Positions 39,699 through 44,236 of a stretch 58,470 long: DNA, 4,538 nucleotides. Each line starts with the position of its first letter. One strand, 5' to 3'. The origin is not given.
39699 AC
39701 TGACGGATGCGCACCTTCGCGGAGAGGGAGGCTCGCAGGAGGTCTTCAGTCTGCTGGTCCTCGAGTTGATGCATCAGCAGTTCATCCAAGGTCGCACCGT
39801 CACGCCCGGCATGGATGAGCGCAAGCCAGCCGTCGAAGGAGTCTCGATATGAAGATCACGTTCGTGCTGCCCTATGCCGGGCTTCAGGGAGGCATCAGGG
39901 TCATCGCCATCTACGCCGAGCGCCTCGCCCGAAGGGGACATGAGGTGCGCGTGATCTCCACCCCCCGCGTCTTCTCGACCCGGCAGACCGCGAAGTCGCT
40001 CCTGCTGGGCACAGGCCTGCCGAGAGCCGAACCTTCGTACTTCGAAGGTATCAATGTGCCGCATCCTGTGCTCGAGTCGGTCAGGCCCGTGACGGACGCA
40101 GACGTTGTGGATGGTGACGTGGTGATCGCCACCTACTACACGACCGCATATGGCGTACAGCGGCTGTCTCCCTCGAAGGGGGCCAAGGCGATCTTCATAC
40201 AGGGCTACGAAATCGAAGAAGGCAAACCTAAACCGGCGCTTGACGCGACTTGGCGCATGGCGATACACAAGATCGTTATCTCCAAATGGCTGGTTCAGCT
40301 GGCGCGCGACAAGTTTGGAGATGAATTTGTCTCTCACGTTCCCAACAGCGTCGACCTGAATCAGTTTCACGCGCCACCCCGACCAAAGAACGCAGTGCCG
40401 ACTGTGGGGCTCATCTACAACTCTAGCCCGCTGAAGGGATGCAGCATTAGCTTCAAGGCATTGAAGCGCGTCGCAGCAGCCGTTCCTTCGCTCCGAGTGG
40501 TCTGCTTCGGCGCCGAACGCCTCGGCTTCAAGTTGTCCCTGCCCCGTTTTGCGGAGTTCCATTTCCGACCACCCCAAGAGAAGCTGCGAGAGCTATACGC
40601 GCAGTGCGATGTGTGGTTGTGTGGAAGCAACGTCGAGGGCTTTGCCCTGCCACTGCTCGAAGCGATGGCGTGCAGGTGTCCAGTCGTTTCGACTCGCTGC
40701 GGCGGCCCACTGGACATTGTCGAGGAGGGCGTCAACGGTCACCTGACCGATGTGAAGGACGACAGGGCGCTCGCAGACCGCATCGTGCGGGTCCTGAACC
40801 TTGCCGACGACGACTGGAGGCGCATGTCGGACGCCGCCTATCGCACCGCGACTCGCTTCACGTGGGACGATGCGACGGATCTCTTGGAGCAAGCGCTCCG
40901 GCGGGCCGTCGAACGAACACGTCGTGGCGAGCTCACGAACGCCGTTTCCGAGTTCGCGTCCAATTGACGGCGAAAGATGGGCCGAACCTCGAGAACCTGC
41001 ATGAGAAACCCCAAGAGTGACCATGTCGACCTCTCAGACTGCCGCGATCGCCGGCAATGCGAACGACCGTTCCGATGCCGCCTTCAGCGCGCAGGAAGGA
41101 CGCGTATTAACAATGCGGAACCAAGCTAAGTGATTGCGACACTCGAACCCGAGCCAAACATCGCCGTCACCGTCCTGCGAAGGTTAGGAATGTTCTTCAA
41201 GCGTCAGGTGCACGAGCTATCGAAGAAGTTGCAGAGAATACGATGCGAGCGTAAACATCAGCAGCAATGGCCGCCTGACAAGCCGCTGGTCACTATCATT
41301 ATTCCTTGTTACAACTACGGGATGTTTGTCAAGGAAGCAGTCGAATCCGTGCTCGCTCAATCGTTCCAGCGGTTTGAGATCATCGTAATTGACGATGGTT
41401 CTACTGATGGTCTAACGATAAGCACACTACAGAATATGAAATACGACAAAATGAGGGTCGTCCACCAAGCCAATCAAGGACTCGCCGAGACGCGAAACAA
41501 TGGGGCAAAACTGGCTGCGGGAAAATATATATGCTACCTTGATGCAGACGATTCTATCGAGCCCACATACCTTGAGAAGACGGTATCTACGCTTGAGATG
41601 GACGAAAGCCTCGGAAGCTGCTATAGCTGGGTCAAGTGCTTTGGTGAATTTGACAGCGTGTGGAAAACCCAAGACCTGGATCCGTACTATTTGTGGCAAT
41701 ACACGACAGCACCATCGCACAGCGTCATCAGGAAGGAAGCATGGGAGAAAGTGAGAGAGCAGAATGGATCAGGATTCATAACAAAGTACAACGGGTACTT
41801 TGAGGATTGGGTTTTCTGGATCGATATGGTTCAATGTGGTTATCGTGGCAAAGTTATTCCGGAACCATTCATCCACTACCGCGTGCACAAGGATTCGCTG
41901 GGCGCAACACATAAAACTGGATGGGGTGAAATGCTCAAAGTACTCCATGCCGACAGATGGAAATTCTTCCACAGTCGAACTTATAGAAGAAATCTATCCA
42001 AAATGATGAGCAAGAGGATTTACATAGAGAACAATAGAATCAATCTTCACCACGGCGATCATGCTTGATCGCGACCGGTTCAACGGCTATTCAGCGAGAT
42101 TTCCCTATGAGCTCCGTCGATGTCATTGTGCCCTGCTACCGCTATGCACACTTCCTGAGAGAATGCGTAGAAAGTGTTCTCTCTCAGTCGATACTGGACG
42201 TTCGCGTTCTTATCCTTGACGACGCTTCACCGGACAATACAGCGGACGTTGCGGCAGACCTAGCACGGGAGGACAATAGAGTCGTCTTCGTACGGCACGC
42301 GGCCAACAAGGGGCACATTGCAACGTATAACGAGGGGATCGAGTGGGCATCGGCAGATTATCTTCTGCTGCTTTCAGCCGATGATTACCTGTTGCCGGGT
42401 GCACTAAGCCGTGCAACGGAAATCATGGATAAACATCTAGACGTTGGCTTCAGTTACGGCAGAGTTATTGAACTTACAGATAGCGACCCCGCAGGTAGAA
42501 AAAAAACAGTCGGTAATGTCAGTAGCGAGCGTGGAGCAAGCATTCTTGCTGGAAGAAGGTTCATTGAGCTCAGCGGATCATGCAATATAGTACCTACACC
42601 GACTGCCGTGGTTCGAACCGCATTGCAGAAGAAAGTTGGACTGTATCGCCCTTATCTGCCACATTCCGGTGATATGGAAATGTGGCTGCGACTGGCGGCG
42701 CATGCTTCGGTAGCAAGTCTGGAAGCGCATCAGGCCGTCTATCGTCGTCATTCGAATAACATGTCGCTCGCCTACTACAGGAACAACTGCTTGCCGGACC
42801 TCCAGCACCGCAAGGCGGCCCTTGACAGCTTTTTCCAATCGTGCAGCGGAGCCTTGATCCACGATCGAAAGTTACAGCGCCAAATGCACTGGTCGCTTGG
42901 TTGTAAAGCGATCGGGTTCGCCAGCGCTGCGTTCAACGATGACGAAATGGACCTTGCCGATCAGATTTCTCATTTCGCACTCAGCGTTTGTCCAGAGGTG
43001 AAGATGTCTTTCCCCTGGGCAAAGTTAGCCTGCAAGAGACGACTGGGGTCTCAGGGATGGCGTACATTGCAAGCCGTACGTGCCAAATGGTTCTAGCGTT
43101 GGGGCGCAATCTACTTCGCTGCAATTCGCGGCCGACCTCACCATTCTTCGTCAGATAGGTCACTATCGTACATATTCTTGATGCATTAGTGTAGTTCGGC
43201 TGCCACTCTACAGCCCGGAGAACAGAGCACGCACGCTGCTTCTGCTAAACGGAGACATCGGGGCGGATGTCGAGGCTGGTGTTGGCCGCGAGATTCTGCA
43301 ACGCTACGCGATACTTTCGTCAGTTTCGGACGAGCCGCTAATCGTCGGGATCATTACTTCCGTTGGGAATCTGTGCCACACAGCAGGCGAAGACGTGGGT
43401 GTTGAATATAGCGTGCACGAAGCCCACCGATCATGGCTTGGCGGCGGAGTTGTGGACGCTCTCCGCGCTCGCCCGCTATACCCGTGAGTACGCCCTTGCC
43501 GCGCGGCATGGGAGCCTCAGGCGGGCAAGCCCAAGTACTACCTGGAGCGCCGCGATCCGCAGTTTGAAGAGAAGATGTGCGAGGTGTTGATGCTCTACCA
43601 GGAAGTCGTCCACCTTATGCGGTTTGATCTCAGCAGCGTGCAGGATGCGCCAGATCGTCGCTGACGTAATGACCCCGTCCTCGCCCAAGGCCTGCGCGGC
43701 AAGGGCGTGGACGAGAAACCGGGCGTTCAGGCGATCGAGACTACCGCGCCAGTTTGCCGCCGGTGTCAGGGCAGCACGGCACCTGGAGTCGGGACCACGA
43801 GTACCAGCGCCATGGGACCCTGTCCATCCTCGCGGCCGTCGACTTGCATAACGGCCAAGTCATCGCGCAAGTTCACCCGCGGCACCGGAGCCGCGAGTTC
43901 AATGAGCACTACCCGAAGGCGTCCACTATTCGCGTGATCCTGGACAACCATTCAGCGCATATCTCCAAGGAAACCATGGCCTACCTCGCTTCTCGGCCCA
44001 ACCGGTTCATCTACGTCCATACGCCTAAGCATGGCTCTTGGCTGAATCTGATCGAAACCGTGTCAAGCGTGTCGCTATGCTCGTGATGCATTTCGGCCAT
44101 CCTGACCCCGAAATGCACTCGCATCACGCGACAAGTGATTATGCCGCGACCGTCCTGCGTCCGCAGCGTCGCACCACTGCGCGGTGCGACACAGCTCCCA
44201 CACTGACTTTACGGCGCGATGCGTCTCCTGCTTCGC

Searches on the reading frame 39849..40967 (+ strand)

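Call 13: search_protein_families(library=pfam, proteins=[window:39849-40967:+], max_evalue=0.0001)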
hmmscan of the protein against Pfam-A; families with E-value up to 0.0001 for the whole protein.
window:39849-40967:+ (372 aa): 4 families
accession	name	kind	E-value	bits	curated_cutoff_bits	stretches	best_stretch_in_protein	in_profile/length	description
PF00534.26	Glycos_transf_1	-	3.4e-24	85.7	26.4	1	192-331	24-170/172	Glycosyl transferases group 1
PF13692.12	Glyco_trans_1_4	-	1.2e-22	81.1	27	1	186-317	7-141/142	Glycosyl transferases group 1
PF20706.3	GT4-conflict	-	3.3e-07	30.1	26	1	192-344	208-383/385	Family 4 Glycosyltransferase in conflict systems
PF13524.12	Glyco_trans_1_2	-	6.7e-06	26.6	25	1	206-342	7-138/144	Glycosyl transferase-like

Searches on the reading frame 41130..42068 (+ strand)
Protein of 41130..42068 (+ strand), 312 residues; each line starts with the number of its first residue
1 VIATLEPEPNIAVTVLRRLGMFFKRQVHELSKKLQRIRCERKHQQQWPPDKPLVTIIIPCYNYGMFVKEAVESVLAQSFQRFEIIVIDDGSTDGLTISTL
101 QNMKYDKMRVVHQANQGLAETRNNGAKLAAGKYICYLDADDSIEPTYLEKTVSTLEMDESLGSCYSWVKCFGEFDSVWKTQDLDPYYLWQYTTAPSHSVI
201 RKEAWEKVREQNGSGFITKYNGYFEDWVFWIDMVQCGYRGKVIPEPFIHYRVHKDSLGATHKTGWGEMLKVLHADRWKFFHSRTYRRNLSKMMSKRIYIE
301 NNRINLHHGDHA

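Call 13: search_protein_families(library=pfam, proteins=[window:41130-42068:+], max_evalue=0.0001)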
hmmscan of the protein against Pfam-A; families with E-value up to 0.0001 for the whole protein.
window:41130-42068:+ (312 aa): 3 families
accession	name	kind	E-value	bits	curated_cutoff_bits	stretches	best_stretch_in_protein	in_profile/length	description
PF00535.33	Glycos_transf_2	-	8.4e-32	110.9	23.3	1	55-186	1-132/168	Glycosyl transferase family 2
PF13641.12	Glyco_tranf_2_3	-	8.3e-13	49.3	27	1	54-190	3-144/230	Glycosyltransferase like family 2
PF10111.15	Glyco_tranf_2_2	-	2.3e-11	44.2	27.3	1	55-158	1-112/276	Glycosyltransferase like family 2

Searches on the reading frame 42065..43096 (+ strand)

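Call 13: search_protein_families(library=pfam, proteins=[window:42065-43096:+], max_evalue=0.0001)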
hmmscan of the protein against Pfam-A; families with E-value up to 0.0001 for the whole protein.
window:42065-43096:+ (343 aa): 3 families
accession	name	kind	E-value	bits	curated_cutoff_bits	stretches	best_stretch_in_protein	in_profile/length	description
PF00535.33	Glycos_transf_2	-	1.8e-29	103.2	23.3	1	20-149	2-131/168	Glycosyl transferase family 2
PF13641.12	Glyco_tranf_2_3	-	4.7e-11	43.6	27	1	18-240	3-222/230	Glycosyltransferase like family 2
PF10111.15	Glyco_tranf_2_2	-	9.7e-08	32.3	27.3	1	28-120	12-105/276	Glycosyltransferase like family 2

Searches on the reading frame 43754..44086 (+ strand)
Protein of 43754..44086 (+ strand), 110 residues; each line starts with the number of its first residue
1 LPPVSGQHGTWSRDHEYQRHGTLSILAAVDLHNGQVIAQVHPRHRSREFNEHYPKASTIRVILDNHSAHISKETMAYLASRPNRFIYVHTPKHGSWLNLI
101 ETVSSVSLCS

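Call 35: search_protein_families(library=pfam, proteins=[window:43754-44086:+], max_evalue=0.01)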
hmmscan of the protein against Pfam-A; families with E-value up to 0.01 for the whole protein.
window:43754-44086:+ (110 aa): 1 family
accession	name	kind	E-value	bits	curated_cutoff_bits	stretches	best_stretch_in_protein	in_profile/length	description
PF13358.12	DDE_3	-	1.7e-13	51.1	28.6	1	7-105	22-127/146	DDE superfamily endonuclease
